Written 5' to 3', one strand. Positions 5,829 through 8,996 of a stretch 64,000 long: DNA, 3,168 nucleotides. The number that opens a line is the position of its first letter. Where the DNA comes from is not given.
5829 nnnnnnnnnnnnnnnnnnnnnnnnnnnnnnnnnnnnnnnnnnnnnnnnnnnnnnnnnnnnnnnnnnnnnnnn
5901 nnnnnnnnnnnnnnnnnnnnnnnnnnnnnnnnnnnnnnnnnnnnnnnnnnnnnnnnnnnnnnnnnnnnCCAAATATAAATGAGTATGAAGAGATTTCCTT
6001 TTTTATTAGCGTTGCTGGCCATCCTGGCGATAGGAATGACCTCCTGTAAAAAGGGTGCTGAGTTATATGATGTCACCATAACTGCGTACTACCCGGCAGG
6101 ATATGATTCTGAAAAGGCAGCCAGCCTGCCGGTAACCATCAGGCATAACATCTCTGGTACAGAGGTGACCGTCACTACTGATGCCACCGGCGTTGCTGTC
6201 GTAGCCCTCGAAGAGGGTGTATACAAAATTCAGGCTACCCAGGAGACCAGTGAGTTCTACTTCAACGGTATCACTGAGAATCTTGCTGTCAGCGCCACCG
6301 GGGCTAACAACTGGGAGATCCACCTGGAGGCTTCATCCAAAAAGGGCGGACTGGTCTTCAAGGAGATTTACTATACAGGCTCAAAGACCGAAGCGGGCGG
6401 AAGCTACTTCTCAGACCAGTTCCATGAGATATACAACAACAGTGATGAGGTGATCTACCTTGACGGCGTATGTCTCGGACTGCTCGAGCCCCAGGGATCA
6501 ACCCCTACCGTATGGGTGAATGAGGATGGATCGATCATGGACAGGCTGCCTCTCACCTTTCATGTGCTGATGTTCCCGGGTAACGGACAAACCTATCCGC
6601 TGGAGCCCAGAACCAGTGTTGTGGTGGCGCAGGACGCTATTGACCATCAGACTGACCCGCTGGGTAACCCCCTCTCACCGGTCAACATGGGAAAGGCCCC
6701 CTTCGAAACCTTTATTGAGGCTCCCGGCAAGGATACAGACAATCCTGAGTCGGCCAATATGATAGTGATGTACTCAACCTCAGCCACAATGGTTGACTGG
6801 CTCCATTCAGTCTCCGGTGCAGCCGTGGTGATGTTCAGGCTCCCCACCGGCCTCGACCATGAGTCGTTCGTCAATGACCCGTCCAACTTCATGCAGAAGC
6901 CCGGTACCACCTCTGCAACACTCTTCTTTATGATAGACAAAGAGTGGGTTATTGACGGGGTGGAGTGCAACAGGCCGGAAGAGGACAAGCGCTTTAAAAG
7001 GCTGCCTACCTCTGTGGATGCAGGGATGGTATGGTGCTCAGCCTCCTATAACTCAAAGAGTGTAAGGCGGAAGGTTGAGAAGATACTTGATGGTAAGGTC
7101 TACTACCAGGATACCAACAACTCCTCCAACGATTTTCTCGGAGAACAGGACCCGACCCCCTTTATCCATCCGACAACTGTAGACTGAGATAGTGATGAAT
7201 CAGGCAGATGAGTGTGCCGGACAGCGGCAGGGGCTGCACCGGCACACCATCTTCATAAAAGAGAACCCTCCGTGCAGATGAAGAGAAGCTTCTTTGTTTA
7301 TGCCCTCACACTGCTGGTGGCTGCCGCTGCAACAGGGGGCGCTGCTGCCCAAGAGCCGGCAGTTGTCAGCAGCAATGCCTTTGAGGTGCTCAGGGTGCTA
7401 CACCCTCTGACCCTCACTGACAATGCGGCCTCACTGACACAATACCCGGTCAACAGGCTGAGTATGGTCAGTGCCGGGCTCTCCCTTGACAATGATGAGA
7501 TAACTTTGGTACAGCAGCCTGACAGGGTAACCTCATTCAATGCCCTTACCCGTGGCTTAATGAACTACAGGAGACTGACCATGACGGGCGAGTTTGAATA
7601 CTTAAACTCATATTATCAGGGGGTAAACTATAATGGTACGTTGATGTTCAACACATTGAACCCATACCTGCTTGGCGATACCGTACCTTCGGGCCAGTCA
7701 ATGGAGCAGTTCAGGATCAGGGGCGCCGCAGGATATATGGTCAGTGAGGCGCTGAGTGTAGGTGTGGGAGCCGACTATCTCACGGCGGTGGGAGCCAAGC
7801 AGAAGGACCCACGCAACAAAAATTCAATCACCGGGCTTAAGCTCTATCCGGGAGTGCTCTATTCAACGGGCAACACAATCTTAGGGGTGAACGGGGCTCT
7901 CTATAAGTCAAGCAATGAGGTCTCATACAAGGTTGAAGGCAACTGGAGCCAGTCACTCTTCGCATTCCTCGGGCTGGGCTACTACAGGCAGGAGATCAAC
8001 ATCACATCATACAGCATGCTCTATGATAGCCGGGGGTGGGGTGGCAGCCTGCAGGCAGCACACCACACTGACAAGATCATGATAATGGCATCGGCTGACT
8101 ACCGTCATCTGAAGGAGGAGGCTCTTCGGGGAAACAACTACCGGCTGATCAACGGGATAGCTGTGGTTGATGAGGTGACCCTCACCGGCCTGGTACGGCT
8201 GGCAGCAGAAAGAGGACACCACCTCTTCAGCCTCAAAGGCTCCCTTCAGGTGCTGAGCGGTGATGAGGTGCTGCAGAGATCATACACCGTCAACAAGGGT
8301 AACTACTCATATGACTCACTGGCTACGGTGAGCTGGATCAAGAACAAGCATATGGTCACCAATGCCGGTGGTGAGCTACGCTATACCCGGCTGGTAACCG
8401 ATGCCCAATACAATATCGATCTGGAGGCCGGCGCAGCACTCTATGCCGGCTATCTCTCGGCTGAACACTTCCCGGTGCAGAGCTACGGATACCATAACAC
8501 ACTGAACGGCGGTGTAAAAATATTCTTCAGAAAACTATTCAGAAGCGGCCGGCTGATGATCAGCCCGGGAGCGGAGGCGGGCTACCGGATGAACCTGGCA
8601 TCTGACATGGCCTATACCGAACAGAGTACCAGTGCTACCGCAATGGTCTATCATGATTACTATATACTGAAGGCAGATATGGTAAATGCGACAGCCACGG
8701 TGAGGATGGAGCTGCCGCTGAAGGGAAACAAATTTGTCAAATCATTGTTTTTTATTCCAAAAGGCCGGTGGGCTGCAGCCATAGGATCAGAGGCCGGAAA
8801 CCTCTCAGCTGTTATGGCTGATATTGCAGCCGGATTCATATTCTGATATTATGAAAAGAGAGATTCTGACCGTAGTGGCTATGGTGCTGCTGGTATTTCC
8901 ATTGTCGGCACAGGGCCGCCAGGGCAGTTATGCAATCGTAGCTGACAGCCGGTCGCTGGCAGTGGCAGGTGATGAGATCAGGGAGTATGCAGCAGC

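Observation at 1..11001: Tightly coupled SusD-less TonB receptor / ABC ATPase cluster built almost entirely of DUF-type proteins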

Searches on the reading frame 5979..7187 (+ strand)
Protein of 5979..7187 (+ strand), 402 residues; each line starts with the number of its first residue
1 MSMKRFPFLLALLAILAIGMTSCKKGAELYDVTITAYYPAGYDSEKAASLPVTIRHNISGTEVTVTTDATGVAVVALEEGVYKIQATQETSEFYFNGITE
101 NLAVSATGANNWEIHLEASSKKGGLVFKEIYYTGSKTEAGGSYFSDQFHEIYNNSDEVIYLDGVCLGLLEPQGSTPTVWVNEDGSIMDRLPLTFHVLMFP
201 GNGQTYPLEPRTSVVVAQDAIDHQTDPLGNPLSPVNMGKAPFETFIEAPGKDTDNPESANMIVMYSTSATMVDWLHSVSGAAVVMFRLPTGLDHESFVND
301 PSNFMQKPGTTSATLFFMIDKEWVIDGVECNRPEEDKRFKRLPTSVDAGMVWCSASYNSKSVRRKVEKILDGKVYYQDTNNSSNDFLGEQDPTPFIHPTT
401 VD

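Call 6: search_protein_families(library=pfam, proteins=[window:5979-7187:+], max_evalue=0.01)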
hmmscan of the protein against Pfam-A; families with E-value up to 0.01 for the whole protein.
window:5979-7187:+ (402 aa): 3 families
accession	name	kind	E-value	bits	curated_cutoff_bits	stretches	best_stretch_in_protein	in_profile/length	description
PF16215.11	DUF4876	-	2.2e-44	152.2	27.9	1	210-392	2-185/186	Protein of unknown function (DUF4876)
PF13620.12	CarboxypepD_reg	-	0.0029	18.4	32.3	0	51-89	18-57/82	Carboxypeptidase regulatory-like domain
PF00932.25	LTD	-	0.0058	17.4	34.3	0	119-220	2-71/109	Lamin Tail Domain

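Call 7: search_protein_families(library=ncbifam, proteins=[window:5979-7187:+], max_evalue=0.01)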
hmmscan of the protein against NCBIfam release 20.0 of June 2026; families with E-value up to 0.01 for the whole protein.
window:5979-7187:+ (402 aa): 0 families

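Call 16: search_solved_structures(query=window:5979-7187:+, max_evalue=1)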
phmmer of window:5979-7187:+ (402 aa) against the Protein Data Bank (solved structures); distinct sequences matched with E-value up to 1: 3.
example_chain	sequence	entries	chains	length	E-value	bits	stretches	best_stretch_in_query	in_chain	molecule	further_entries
4q1z_A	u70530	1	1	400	2e-45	158.7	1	71-387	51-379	Putative lipoprotein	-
2d90_A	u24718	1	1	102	0.5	12.5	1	99-178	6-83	PDZ domain containing protein 1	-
3r69_A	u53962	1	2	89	0.83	11.8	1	103-177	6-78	Na(+)/H(+) exchange regulatory cofactor NHE-RF3, Scavenger receptor class B member 1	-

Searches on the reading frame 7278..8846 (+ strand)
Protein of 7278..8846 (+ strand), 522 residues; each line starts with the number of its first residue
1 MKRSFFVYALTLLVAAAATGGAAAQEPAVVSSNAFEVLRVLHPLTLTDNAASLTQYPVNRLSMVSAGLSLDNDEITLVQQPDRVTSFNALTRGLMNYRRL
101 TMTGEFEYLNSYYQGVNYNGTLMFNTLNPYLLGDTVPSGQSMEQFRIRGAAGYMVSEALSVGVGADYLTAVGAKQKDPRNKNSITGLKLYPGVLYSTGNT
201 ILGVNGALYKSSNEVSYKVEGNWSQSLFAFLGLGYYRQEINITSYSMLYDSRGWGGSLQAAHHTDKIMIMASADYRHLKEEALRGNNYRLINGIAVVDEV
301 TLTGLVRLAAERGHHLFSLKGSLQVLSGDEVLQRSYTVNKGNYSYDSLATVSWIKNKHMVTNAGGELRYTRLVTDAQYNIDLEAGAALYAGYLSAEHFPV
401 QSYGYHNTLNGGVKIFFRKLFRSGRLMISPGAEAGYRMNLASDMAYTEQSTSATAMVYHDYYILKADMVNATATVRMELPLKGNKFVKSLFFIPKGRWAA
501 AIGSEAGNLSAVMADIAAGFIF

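Call 6: search_protein_families(library=pfam, proteins=[window:7278-8846:+], max_evalue=0.01)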
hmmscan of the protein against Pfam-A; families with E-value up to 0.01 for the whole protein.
window:7278-8846:+ (522 aa): 1 family
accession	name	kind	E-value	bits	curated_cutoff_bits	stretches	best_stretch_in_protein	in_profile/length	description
PF21012.3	DUF6850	-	9.1e-64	216.7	27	1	50-498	1-441/464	Family of unknown function (DUF6850)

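Call 7: search_protein_families(library=ncbifam, proteins=[window:7278-8846:+], max_evalue=0.01)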
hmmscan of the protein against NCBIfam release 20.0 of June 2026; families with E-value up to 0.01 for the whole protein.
window:7278-8846:+ (522 aa): 0 families

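Call 66: search_solved_structures(query=window:7278-8846:+, max_evalue=1)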
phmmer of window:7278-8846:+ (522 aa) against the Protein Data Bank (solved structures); distinct sequences matched with E-value up to 1: 3.
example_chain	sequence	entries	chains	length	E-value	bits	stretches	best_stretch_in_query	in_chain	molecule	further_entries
6x1k_A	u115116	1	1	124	0.11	14.5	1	190-235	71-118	De novo designed transmembrane beta-barrel TMB2.3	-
6x9z_A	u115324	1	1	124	0.41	12.7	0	191-234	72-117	Transmembrane beta-barrels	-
7rdr_A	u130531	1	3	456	0.7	11.9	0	273-314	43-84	Circular tendon repeat protein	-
